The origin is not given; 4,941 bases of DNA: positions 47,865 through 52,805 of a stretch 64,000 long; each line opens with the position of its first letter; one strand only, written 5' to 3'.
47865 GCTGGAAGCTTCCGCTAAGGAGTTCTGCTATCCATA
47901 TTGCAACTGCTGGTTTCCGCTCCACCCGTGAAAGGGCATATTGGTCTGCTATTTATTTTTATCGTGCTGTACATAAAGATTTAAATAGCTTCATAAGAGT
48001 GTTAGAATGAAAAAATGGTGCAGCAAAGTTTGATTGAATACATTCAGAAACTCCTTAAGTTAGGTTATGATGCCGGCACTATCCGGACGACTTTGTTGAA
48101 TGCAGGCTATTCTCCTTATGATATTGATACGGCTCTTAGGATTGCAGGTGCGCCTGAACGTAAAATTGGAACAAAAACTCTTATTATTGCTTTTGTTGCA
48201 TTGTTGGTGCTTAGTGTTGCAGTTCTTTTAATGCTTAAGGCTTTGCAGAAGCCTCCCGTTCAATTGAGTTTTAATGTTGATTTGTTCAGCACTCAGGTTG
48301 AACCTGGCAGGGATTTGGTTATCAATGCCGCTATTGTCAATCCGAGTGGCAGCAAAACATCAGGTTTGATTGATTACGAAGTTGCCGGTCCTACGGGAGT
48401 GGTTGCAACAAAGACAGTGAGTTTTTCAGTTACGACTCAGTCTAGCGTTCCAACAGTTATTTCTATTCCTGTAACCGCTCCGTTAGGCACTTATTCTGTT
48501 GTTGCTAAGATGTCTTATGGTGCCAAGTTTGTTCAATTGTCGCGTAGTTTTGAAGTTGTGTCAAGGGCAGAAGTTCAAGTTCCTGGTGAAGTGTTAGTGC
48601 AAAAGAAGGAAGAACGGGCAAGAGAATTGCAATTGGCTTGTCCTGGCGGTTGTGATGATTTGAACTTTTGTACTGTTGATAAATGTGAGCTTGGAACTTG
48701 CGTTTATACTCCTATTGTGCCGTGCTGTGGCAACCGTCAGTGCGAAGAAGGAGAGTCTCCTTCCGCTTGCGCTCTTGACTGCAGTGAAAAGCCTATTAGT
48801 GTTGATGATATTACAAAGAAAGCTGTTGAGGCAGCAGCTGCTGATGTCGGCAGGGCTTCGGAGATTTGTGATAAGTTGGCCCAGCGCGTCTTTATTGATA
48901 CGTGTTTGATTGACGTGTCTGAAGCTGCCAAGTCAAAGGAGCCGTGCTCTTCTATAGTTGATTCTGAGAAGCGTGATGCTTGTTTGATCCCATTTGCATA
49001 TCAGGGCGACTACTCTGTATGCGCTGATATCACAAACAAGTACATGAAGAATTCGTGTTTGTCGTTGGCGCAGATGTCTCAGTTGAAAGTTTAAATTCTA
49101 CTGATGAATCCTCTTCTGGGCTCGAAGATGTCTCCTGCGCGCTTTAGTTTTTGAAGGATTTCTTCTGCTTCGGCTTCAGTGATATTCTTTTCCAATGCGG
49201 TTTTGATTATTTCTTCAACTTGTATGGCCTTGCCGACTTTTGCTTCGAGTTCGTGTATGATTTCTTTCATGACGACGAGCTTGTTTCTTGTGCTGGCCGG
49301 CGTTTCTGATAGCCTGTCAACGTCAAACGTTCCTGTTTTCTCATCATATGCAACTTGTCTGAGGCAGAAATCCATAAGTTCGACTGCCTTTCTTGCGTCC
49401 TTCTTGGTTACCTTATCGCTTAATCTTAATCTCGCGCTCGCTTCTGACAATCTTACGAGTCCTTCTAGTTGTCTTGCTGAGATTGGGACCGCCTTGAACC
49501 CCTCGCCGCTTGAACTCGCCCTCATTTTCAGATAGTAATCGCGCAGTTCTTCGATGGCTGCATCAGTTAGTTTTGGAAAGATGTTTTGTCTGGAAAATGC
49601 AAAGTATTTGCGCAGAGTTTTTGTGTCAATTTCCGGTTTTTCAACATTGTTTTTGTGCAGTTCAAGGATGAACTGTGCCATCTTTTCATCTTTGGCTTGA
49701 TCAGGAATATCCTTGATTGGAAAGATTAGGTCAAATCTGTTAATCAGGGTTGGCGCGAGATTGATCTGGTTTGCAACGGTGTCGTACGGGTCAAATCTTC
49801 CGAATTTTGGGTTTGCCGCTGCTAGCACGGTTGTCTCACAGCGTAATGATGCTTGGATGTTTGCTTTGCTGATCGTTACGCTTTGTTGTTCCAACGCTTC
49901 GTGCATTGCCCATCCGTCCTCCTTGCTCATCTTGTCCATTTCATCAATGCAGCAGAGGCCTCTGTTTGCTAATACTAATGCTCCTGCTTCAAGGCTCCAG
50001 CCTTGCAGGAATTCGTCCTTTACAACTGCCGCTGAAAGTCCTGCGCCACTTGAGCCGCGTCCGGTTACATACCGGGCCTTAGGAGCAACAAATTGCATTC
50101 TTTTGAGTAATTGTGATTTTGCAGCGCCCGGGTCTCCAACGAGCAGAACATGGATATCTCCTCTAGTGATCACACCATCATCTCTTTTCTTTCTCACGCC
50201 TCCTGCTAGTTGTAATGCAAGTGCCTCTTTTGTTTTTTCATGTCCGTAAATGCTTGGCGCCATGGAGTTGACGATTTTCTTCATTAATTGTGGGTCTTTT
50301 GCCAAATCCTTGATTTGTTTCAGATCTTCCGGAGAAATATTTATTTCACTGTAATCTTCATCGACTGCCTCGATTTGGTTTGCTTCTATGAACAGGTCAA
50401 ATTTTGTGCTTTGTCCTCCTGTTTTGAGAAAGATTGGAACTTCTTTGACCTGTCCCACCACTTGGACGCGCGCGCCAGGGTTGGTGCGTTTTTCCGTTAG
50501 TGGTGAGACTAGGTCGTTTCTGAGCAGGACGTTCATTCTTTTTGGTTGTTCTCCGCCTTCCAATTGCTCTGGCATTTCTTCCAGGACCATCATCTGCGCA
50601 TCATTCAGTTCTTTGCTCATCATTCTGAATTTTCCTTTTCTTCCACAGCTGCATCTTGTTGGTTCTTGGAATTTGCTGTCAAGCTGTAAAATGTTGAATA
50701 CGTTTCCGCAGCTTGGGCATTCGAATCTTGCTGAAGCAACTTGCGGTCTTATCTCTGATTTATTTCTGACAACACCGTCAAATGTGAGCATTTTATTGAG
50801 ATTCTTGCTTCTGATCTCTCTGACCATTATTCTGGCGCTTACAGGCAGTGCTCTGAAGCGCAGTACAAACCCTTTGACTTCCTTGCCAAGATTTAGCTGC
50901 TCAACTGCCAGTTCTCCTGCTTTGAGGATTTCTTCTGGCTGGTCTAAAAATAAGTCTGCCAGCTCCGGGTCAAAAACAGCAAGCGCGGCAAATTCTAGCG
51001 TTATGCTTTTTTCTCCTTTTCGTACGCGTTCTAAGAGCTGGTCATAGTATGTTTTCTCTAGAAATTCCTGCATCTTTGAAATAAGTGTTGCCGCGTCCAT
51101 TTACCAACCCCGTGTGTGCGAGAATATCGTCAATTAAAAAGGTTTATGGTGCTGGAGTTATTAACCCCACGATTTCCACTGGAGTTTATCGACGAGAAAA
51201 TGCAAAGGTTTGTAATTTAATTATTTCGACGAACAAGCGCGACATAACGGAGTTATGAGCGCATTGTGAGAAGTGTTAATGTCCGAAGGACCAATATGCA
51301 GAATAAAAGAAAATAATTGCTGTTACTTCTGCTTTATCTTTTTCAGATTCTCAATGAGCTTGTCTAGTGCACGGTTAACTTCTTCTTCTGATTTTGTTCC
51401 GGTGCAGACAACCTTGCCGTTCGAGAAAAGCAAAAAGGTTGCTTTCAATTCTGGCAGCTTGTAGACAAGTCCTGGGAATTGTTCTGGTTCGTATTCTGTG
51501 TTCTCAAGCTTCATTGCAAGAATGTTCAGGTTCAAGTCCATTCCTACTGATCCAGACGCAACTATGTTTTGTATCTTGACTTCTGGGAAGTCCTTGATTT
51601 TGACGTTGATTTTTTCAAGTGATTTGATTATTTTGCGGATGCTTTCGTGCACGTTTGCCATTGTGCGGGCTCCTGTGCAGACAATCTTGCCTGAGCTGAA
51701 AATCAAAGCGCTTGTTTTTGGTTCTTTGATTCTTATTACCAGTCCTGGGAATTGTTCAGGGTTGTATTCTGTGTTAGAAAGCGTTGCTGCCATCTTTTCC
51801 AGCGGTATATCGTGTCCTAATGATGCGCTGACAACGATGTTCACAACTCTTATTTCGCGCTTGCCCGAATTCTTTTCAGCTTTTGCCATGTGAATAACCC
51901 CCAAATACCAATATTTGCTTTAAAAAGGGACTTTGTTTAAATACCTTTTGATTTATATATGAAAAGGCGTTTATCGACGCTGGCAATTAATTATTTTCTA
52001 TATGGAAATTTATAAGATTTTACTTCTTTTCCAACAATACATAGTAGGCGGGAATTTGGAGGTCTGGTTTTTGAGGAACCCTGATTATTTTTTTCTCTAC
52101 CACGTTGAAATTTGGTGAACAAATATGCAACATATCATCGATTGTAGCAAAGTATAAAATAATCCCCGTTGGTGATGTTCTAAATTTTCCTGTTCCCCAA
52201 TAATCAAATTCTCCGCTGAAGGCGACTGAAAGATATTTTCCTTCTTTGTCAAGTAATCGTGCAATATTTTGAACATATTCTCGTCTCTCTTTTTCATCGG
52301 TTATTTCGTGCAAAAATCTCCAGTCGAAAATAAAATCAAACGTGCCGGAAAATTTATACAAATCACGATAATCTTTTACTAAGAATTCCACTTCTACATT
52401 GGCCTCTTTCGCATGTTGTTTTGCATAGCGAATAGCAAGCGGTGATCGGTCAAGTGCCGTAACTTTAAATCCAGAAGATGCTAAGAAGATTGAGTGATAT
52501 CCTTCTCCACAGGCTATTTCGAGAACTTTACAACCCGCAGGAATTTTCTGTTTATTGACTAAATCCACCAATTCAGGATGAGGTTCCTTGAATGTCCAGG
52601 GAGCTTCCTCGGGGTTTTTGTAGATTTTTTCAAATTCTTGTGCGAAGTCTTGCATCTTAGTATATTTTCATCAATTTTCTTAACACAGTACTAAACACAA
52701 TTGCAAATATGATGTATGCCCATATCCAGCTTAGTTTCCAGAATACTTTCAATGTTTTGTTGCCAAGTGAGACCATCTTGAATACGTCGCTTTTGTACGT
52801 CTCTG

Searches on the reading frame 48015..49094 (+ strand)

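Call 14: search_protein_families(library=pfam, proteins=[window:48015-49094:+])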
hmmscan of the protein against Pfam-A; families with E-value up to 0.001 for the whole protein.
window:48015-49094:+ (359 aa): 1 family
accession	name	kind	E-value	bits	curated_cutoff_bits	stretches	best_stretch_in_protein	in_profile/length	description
PF00526.23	Dicty_CTDC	-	0.00014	22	27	1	213-234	2-24/24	Dictyostelium (slime mold) repeat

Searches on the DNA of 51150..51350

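Call 13: search_rna_families(source=window, start=51150, end=51350, threshold=evalue, max_evalue=10, show_alignments=3)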
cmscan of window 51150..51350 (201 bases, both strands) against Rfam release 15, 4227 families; matches with E-value up to 10: 2.
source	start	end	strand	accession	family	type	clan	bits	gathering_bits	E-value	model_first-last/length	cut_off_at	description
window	51194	51345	-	RF00336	snoJ26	Gene; snRNA; snoRNA; CD-box;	-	13.9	50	7.5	1-147/147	no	Small nucleolar RNA J26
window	51183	51350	-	RF02442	SpF66_sRNA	Gene; sRNA;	-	8.4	42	7.9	66-239/239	5'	Streptococcus sRNA SpF66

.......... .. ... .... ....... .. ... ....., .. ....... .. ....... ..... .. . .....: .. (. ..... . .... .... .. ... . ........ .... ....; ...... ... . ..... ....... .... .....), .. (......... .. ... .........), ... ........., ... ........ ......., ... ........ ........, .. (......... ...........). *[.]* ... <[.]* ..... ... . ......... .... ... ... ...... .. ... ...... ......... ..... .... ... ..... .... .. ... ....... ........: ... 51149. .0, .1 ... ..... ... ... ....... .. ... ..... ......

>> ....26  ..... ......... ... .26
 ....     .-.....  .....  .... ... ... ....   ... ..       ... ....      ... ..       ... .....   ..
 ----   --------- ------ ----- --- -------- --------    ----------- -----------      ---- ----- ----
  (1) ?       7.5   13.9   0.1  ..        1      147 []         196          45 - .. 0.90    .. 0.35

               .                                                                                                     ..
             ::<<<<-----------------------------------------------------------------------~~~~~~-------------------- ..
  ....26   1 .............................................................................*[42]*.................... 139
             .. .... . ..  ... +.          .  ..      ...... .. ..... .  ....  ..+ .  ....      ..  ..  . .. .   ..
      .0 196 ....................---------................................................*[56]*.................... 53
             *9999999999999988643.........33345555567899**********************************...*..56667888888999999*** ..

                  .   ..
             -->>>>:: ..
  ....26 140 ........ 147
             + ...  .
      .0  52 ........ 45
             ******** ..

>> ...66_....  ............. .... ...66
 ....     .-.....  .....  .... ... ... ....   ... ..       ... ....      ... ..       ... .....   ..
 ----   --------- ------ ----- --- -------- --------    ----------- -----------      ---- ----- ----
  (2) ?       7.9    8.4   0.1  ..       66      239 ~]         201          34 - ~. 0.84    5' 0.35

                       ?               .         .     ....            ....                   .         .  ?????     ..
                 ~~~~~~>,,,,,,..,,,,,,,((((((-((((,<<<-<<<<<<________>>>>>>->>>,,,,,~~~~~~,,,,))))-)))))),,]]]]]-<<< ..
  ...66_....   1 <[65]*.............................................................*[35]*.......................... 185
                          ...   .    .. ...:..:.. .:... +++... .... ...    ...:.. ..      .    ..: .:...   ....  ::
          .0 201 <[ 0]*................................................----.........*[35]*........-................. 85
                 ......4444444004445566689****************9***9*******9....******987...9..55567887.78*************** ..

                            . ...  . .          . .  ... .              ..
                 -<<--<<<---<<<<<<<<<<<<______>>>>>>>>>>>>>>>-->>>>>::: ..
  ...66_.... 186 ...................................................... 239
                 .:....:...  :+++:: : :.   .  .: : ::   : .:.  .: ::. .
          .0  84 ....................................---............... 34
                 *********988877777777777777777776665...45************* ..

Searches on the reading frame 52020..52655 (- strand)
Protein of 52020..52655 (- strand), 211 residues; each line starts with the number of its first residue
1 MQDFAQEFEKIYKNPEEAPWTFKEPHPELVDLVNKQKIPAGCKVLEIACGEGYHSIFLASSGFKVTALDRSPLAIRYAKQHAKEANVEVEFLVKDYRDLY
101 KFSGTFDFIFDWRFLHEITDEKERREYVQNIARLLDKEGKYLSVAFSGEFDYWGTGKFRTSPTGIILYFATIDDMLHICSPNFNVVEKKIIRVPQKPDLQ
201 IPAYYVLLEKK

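Call 14: search_protein_families(library=pfam, proteins=[window:52020-52655:-])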
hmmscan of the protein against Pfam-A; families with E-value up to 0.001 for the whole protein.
window:52020-52655:- (211 aa): 10 families
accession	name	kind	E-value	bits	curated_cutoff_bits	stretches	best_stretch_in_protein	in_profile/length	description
PF13649.12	Methyltransf_25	-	8.9e-19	68.4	27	1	44-139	1-97/97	Methyltransferase domain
PF13847.12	Methyltransf_31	-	2.6e-16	60.1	27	1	40-147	3-113/145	Methyltransferase domain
PF08241.18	Methyltransf_11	-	4.5e-14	53.3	21.2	1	45-141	1-93/95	Methyltransferase domain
PF05724.17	TPMT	-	4.2e-12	46.6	26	1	16-146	13-156/218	Thiopurine S-methyltransferase (TPMT)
PF08242.18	Methyltransf_12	-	9.1e-11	42.8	30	1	45-140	1-97/98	Methyltransferase domain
PF03848.20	TehB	-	4.8e-10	39.6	20.4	1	31-142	21-131/193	Tellurite resistance protein TehB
PF13489.12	Methyltransf_23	-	6.8e-08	32.9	27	1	32-142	12-115/164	Methyltransferase domain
PF05175.20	MTS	-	3.9e-06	27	23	1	40-144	31-139/170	Methyltransferase small domain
PF02353.26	CMAS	-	6.6e-05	22.8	27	1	32-143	54-164/273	Mycolic acid cyclopropane synthetase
PF01209.24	Ubie_methyltran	-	0.00038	20.3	20.1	1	40-147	47-155/233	ubiE/COQ5 methyltransferase family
